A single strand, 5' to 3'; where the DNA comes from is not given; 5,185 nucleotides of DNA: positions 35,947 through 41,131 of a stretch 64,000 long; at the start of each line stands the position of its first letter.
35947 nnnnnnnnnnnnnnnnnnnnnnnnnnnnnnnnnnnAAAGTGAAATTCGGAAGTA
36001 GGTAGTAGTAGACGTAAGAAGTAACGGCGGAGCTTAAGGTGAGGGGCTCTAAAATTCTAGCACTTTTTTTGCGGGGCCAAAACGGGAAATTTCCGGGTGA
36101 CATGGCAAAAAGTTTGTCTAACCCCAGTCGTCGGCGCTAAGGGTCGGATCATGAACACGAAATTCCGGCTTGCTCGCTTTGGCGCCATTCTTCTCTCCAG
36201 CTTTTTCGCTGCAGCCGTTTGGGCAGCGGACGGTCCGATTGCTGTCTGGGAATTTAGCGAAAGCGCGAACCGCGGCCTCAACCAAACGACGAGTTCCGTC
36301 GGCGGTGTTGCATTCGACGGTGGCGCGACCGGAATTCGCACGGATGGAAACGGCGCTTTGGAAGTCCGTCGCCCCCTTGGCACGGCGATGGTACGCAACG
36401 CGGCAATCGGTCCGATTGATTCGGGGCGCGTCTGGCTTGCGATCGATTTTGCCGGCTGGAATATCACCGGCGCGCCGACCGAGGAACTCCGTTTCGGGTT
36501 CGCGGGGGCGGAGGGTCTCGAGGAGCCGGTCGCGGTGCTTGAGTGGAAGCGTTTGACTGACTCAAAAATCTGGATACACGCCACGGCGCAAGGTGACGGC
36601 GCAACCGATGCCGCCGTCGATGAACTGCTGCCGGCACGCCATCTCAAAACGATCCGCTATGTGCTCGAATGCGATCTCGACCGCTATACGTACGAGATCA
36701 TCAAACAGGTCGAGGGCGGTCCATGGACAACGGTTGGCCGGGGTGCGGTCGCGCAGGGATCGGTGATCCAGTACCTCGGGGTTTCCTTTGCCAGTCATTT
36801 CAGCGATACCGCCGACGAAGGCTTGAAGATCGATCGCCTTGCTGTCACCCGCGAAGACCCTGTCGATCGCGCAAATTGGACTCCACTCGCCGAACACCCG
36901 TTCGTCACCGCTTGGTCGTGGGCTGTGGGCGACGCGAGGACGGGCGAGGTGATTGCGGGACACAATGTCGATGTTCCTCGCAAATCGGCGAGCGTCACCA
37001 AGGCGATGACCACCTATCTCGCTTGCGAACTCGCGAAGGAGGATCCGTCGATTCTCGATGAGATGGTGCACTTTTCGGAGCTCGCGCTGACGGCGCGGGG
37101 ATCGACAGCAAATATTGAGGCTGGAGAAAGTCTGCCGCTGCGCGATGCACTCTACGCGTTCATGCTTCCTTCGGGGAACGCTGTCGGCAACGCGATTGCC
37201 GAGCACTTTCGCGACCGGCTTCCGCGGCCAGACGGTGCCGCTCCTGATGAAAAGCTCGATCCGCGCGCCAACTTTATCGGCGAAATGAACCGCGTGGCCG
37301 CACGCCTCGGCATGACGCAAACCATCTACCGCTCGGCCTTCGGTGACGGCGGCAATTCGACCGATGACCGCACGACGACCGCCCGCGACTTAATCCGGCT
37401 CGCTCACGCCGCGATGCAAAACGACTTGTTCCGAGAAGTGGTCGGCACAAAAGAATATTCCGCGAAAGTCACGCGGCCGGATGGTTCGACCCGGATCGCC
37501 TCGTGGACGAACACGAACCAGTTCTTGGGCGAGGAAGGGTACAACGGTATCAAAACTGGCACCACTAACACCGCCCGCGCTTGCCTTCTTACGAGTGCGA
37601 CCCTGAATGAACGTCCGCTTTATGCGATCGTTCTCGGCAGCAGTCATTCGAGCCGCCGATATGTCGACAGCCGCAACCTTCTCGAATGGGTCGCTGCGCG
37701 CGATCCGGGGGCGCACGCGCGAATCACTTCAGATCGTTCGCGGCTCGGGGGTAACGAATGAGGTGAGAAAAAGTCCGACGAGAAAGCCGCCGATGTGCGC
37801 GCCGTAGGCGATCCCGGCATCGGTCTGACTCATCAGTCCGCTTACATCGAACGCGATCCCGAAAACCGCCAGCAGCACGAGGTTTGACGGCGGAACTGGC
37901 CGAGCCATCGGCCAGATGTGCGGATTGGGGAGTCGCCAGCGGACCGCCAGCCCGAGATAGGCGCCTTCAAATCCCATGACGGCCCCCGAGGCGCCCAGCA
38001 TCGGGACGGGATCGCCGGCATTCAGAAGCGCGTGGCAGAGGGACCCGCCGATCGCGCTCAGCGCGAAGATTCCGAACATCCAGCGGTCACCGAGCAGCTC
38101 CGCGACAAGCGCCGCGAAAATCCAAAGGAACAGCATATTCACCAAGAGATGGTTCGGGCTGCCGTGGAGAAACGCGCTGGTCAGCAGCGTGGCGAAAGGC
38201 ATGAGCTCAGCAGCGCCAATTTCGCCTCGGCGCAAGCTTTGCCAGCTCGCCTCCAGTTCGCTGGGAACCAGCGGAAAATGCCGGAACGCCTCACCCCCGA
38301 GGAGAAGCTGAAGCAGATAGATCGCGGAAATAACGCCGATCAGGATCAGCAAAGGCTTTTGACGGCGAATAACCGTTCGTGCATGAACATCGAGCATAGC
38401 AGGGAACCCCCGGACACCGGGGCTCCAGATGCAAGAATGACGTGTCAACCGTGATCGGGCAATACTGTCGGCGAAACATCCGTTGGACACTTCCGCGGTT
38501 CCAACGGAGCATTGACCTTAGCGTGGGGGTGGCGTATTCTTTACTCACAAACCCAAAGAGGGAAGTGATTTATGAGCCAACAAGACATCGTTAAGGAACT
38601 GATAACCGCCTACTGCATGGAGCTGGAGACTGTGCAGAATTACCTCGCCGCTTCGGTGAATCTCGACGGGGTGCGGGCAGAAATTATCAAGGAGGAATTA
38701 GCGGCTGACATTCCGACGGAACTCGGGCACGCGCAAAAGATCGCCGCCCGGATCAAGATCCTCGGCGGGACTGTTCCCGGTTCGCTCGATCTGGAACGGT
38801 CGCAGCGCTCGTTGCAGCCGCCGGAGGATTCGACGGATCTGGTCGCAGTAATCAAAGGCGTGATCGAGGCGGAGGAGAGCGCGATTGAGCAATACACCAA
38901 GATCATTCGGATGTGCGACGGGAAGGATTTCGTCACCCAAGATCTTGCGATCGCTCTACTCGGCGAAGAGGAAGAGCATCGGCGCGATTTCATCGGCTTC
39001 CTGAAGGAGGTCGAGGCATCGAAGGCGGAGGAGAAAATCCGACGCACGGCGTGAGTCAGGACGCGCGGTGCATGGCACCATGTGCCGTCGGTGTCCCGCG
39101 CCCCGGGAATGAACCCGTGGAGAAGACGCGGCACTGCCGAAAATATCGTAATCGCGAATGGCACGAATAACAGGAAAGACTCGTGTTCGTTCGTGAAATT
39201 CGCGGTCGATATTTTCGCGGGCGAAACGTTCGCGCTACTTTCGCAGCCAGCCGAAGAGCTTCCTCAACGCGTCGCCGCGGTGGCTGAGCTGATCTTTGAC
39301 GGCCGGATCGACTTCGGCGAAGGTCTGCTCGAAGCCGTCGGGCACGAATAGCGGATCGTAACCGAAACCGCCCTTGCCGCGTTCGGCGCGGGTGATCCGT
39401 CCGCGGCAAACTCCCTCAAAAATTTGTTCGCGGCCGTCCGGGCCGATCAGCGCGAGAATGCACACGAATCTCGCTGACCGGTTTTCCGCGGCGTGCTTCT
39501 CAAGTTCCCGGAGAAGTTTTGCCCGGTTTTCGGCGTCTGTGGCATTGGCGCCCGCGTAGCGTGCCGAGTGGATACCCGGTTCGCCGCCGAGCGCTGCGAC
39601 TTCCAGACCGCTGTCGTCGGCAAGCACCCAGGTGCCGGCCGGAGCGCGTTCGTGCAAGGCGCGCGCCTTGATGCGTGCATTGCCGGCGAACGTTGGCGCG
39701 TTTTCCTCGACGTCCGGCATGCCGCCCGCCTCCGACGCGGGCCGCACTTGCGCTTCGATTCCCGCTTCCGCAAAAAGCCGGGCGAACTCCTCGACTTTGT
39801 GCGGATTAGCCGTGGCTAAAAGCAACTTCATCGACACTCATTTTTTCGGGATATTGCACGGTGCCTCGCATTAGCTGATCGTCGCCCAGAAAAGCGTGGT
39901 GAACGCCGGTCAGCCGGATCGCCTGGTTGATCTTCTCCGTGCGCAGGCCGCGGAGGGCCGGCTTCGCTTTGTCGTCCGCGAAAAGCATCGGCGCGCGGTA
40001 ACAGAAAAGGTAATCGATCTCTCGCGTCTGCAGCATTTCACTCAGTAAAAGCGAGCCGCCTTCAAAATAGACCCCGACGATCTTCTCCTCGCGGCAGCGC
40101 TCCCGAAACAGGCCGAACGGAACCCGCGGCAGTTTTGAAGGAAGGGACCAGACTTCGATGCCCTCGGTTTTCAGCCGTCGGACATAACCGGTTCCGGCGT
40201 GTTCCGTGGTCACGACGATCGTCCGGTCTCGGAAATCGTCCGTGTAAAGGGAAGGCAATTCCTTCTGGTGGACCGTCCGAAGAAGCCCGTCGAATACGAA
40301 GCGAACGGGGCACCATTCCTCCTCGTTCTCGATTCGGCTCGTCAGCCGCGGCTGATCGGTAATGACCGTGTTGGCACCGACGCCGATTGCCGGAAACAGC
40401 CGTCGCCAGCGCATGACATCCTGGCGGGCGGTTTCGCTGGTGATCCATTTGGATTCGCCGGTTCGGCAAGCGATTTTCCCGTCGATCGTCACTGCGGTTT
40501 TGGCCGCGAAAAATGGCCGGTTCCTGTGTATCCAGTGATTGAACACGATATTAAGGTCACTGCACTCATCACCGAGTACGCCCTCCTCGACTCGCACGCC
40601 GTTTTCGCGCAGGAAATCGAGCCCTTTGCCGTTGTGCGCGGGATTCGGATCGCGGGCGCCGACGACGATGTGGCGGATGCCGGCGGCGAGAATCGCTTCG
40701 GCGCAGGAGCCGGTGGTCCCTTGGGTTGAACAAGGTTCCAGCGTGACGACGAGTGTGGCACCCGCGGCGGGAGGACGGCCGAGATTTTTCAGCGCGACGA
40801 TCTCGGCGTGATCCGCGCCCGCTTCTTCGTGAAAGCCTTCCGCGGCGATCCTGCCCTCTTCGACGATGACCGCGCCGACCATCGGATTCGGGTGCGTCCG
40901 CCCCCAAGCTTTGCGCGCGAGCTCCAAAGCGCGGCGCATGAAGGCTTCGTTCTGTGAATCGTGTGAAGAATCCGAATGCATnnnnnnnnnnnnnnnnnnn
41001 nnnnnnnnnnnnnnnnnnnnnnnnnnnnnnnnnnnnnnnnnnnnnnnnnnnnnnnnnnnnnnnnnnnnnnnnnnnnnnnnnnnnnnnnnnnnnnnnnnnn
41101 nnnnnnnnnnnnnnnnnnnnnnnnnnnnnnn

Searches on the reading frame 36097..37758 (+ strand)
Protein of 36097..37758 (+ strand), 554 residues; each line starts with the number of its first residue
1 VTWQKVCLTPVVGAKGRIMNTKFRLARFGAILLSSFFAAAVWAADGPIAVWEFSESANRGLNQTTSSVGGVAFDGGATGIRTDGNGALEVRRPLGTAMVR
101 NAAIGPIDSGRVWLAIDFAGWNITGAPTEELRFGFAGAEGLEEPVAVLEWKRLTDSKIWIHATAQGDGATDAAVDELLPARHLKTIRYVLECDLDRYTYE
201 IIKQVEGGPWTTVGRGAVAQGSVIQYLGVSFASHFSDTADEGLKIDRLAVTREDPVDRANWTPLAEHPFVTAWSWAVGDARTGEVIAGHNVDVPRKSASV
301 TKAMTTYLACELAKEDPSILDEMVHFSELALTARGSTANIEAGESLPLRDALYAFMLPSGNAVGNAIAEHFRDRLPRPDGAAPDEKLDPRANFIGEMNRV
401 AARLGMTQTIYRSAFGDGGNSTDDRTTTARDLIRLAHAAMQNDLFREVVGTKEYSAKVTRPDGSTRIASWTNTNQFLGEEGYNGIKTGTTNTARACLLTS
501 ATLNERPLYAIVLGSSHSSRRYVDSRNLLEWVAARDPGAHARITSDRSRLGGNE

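Call 49: search_protein_families(library=pfam, proteins=[window:36097-37758:+], max_evalue=0.001)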
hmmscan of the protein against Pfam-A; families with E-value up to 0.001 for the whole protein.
window:36097-37758:+ (554 aa): 2 families
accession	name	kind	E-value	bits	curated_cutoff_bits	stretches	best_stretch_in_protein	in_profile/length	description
PF00768.25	Peptidase_S11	-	7.2e-35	121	27.6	1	266-515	6-237/239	D-alanyl-D-alanine carboxypeptidase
PF13354.11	Beta-lactamase2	-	9.7e-09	35.3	22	1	275-369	2-96/214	Beta-lactamase enzyme family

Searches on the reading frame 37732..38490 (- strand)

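Call 68: search_protein_families(library=pfam, proteins=[window:37732-38490:-], max_evalue=0.01)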
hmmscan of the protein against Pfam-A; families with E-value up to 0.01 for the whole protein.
window:37732-38490:- (253 aa): 1 family
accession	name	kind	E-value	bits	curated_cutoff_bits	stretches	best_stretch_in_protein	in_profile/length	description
PF01694.28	Rhomboid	-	1.4e-24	87.4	22.6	1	101-246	6-140/143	Rhomboid domain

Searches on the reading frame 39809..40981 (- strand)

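Call 49: search_protein_families(library=pfam, proteins=[window:39809-40981:-], max_evalue=0.001)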
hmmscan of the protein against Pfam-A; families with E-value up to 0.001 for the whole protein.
window:39809-40981:- (391 aa): 3 families
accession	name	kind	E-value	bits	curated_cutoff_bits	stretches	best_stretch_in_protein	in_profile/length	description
PF01872.23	RibD_C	-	8.9e-25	88.1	24.1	1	157-361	2-187/197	RibD C-terminal domain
PF00383.29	dCMP_cyt_deam_1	-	9.4e-21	74.1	25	1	9-108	2-101/102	Cytidine and deoxycytidylate deaminase zinc-binding region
PF14437.12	MafB19-deam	-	2.8e-10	40.7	27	1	11-128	3-123/142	MafB19-like deaminase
